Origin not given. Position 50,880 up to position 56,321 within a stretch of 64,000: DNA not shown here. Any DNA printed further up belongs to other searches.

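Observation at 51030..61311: Four-gene TerB / DUF2791-type ATPase / Lhr-like helicase / giant DUF4011 helicase-nuclease-like operon: a Shango-like core coupled to an Hhe-like fourth gene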

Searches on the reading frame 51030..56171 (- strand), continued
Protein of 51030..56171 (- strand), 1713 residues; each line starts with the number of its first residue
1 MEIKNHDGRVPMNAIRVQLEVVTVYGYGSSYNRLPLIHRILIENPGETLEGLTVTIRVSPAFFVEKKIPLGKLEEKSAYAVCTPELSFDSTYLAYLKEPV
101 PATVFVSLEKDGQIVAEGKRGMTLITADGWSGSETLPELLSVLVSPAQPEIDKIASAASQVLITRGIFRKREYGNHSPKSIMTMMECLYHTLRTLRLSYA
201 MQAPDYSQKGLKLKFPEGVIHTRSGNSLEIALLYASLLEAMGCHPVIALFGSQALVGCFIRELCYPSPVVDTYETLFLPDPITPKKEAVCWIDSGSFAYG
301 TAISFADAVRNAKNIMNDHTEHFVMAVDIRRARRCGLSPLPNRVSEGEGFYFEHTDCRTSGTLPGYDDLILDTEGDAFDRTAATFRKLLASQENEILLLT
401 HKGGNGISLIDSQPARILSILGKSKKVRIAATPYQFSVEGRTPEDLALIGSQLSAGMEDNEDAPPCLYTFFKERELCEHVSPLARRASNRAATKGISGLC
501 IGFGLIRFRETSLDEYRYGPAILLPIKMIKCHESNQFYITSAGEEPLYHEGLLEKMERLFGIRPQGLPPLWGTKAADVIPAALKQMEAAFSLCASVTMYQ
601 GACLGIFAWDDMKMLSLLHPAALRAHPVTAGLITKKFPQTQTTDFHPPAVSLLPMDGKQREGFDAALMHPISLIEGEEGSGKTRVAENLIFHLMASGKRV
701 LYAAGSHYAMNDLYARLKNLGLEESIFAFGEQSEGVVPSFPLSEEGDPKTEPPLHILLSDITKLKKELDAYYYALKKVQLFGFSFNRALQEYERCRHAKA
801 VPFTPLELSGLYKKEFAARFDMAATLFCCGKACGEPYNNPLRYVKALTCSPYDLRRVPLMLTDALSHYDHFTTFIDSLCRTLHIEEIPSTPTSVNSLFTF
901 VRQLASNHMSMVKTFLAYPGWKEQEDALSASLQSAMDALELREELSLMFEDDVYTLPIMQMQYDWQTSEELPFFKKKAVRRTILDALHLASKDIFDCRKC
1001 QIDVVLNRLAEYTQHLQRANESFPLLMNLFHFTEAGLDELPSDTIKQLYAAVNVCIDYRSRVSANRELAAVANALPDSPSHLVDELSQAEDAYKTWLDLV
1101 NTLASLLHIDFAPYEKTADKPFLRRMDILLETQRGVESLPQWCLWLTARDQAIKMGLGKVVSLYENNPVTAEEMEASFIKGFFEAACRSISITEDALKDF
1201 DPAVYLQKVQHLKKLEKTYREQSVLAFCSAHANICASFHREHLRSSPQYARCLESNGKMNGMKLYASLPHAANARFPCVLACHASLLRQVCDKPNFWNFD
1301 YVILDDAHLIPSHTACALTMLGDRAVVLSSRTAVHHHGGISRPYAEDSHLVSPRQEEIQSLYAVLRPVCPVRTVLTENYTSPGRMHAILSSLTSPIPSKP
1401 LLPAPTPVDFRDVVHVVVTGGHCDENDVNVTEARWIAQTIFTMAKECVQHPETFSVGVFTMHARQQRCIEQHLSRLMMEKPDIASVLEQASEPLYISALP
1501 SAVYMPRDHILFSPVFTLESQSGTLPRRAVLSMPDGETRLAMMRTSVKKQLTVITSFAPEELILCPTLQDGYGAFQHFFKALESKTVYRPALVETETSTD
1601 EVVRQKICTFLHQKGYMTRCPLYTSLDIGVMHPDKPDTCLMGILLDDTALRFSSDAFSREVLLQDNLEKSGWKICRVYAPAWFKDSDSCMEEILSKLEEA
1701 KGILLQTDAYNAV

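Call 42: find_encoding_contigs(protein=P0001, flank=8000, max_places=6)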
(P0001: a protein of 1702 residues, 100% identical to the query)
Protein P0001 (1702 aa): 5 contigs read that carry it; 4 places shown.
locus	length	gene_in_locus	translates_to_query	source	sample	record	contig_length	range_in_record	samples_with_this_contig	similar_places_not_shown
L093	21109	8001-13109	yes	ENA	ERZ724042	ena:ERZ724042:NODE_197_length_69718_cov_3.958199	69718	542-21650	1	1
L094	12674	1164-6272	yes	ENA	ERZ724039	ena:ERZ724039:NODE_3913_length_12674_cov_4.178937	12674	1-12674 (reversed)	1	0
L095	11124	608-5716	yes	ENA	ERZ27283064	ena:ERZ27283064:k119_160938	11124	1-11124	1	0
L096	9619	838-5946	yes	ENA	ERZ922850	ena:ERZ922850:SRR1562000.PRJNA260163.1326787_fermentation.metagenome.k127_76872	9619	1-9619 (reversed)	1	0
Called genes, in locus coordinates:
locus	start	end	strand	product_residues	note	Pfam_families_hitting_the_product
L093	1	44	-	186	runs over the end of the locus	-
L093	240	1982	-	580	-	PF02690:Na_Pi_cotrans, PF01895:PhoU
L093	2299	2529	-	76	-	PF06810:Phage_scaffold (weak)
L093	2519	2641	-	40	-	-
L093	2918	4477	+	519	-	PF13208:TerB_N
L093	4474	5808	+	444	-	PF10923:BrxC_BrxD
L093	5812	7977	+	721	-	PF04851:ResIII, PF00270:DEAD, PF00271:Helicase_C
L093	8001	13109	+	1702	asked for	PF13195:DUF4011, PF13086:AAA_11 (faint), PF18741:MTES_1575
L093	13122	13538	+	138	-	PF12670:DUF3792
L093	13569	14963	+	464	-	PF01522:Polysacc_deac_1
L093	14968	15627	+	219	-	-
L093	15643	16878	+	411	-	PF01676:Metalloenzyme, PF10143:PhosphMutase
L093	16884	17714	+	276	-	PF04909:Amidohydro_2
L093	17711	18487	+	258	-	PF04909:Amidohydro_2 (weak)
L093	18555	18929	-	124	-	PF01042:Ribonuc_L-PSP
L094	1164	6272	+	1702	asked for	PF13195:DUF4011, PF13086:AAA_11 (faint), PF18741:MTES_1575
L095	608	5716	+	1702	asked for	PF13195:DUF4011, PF13086:AAA_11 (faint), PF18741:MTES_1575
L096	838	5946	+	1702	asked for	PF13195:DUF4011, PF13086:AAA_11 (faint), PF18741:MTES_1575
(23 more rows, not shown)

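Call 45: search_protein_families(library=padloc, proteins=[L003:495-2384:+, L003:2409-3296:+, L003:3301-4407:+, L003:4400-5275:+, L003:5289-6368:+, L007:1418-2863:-, L007:3-1421:-, L007:8956-10353:+, L002:918-3242:-], max_evalue=0.00001)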
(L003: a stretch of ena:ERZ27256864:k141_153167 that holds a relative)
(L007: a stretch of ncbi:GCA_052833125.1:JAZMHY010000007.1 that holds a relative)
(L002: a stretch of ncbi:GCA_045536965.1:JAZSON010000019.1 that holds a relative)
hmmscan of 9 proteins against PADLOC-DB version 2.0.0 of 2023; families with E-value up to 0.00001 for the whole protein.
L003:495-2384:+ (629 aa): 0 families

L003:2409-3296:+ (295 aa): 4 families
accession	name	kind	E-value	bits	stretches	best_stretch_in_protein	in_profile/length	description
PDLC02960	RT-Protease_XI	-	8.9e-22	75.7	1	30-200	331-504/506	single gene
PDLC02959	RT-Protease_XI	-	1.8e-21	74.7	1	29-200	332-508/510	single gene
PDLC00169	HamA1|HamA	-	1.7e-06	24.8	1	42-179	19-172/483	DUF1837 domain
PDLC04593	PDC-M35A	-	5.8e-06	24.2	0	44-168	20-168/216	-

L003:3301-4407:+ (368 aa): 4 families
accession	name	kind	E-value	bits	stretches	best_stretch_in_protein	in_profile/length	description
PDLC00896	JAB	-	1.8e-08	32.2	1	34-171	8-145/159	JAB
PDLC00902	JAB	-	3.8e-08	31.2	1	34-174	11-150/159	JAB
PDLC00890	JAB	-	1.1e-07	29.6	1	34-142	7-113/157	JAB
PDLC00887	JAB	-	5.9e-06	24.3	0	35-170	12-146/160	JAB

L003:4400-5275:+ (291 aa): 0 families

L003:5289-6368:+ (359 aa): 1 family
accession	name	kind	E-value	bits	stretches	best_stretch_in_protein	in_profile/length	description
PDLC00890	JAB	-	1.1e-11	42.5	1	33-138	6-109/157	JAB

L007:1418-2863:- (481 aa): 0 families

L007:3-1421:- (473 aa): 1 family
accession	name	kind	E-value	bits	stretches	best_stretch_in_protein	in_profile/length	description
PDLC04140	mad8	-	8.5e-06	23.5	0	334-432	11-108/314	mads_8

L007:8956-10353:+ (465 aa): 2 families
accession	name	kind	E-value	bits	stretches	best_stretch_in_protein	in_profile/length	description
PDLC02903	pVip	-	8.7e-17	59.4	1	99-240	2-128/257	Viperins not associated with kinases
PDLC02904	pVip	-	3e-13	47.9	1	101-307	7-196/262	Viperins associated with kinases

L002:918-3242:- (774 aa): 50 families (the best 25 are shown)
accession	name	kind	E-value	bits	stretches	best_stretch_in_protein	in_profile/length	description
PDLC03802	RTasHel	-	1e-112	376.2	3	82-457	46-384/675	DRT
PDLC00132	GajB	-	4.3e-106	354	2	87-665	48-623/625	UrvD helicase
PDLC00114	GajB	-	2.2e-98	328.4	2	88-665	55-629/635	UrvD helicase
PDLC00117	GajB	-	3.5e-82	274.8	1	84-668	58-599/604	UrvD helicase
PDLC00103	GajB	-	4.8e-59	198.8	1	84-664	60-600/612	UrvD helicase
PDLC00127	GajB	-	2.4e-53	179.5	2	88-327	55-286/594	UrvD helicase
PDLC00107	GajB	-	5.6e-51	171.8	1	88-657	64-571/587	UrvD helicase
PDLC00123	GajB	-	9.5e-47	157.8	2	197-414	133-335/540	UrvD helicase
PDLC00121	GajB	-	2e-46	156.7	2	85-407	51-359/565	UrvD helicase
PDLC00119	GajB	-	7.9e-44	148.5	1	88-642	52-542/565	UrvD helicase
PDLC00130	GajB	-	3.5e-42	142.4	2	85-335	47-295/589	UrvD helicase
PDLC00134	GajB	-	4.1e-38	129.6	1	85-394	61-361/431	UrvD helicase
PDLC00122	GajB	-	3.5e-37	126.5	2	225-393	141-297/502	UrvD helicase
PDLC00144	GajB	-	1.7e-36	123.9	2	216-403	130-319/559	UrvD helicase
PDLC00104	GajB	-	4.7e-35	119.4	2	88-334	50-253/574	UrvD helicase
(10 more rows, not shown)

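Call 53: search_protein_families(library=padloc, proteins=[P0003, P0004, P0005, P0011, P0022], max_evalue=0.00001)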
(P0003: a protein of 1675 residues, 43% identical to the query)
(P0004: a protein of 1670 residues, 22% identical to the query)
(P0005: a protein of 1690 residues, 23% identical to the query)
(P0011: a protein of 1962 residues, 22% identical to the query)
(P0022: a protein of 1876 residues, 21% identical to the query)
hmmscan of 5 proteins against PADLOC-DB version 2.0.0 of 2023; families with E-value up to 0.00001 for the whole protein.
P0003 (1675 aa): 2 families
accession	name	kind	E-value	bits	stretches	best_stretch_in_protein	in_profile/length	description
PDLC05009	PDC-S37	-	1.3e-69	233.3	2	386-1216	27-875/1550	-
PDLC02194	Hhe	-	1.1e-19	67.3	1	1276-1674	1375-1780/1911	-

P0004 (1670 aa): 2 families
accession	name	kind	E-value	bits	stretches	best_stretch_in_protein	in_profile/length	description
PDLC05009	PDC-S37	-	2.7e-73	245.5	2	454-1286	99-944/1550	-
PDLC02194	Hhe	-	8.9e-17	57.6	1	1347-1652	1471-1778/1911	-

P0005 (1690 aa): 2 families
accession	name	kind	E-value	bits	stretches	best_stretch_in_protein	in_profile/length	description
PDLC05009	PDC-S37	-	9.5e-50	167.5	2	778-1237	425-879/1550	-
PDLC02194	Hhe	-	6.3e-10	34.9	1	1270-1682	1362-1780/1911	-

P0011 (1962 aa): 5 families
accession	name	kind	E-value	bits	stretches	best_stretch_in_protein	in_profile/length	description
PDLC05009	PDC-S37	-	0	1218.1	1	380-1940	8-1531/1550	-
PDLC02194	Hhe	-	1.8e-170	567.2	2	1138-1728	1190-1780/1911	-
PDLC03920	MkoA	-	1.8e-27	94.1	2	1322-1582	789-1074/1112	-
PDLC03924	MkoC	-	1.6e-24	84.1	2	1403-1585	776-945/1136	-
PDLC03921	MkoA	-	1.6e-11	40.7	0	1448-1583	1441-1566/1607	-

P0022 (1876 aa): 6 families
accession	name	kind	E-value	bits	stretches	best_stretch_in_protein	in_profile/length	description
PDLC05009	PDC-S37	-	3.7e-277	921.2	1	378-1863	12-1536/1550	-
PDLC02194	Hhe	-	1.6e-136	454.7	2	1118-1681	1211-1783/1911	-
PDLC03920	MkoA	-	9.7e-29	98.3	3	1411-1539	963-1077/1112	-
PDLC03924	MkoC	-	2.7e-28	96.6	2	1356-1541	771-947/1136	-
PDLC03921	MkoA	-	3.7e-14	49.4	0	1406-1539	1440-1568/1607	-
PDLC04140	mad8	-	4.4e-08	31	1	655-859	18-175/314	mads_8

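Call 66: search_dna_similar(query=window:51030-56138:-, collection=plasmids, mode=protein, max_rows=10)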
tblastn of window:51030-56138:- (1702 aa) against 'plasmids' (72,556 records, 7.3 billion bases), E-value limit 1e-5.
Records with a match: 413; places in all: 418; records where one place covers at least 80% of the query: 6.
Best place of each record, by identity: <60% 413.
By first word of the organism name: Klebsiella 237; Ralstonia 80; Acinetobacter 15; Rhizobium 12; Raoultella 12; Mesorhizobium 6; Vibrio 5; Thioclava 4; Paracoccus 4; Paraburkholderia 3; and 30 more.
By predicted mobility (MOB-suite, as given by PLSDB): conjugative 203; non-mobilizable 113; mobilizable 97.
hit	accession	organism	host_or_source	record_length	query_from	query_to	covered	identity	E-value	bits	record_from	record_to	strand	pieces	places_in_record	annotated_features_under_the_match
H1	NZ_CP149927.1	Thioclava sp. GXIMD4216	-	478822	4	1686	99%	22.7%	4e-48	198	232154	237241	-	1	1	DUF3320 domain-containing protein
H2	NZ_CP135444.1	Thioclava sp. FTW29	-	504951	4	1686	99%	22.7%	4e-47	195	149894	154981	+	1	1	DUF3320 domain-containing protein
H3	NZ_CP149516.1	Thioclava sp. GXIMD4215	pure culture,mangrove soil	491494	4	1686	99%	22.6%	3e-47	195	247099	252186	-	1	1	DUF3320 domain-containing protein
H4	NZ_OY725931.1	Bacteroides finegoldii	-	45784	1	1689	99%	21.3%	2e-89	332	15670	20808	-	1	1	DUF3320 domain-containing protein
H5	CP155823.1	Thioclava sp. 'Guangxiensis'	Bruguiera gymnorhiza,pure ...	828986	4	1682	82%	23.1%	4e-25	225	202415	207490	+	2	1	DUF3320 domain-containing protein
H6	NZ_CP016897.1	Acinetobacter soli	cell,soil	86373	21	1690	91%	20.6%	3e-27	227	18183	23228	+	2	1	DUF4011 domain-containing protein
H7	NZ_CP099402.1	Rhizobium sp. Pop5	Phaseolus vulgaris,Cell culture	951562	6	1701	78%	23.6%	6e-39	275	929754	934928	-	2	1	DUF3320 domain-containing protein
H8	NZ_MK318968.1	Rhizobium rhizogenes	-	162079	9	1688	77%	23.7%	1e-40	273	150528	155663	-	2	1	DUF3320 domain-containing protein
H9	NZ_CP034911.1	Sinorhizobium alkalisoli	single cell,root nodule of Sesbania ...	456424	9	1687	78%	23.4%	9e-37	263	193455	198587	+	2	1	DUF3320 domain-containing protein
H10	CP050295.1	Mesorhizobium loti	Oxytropis kamtschatica,cell ...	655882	4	1686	78%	23.2%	3e-39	264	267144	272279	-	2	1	DUF3320 domain-containing protein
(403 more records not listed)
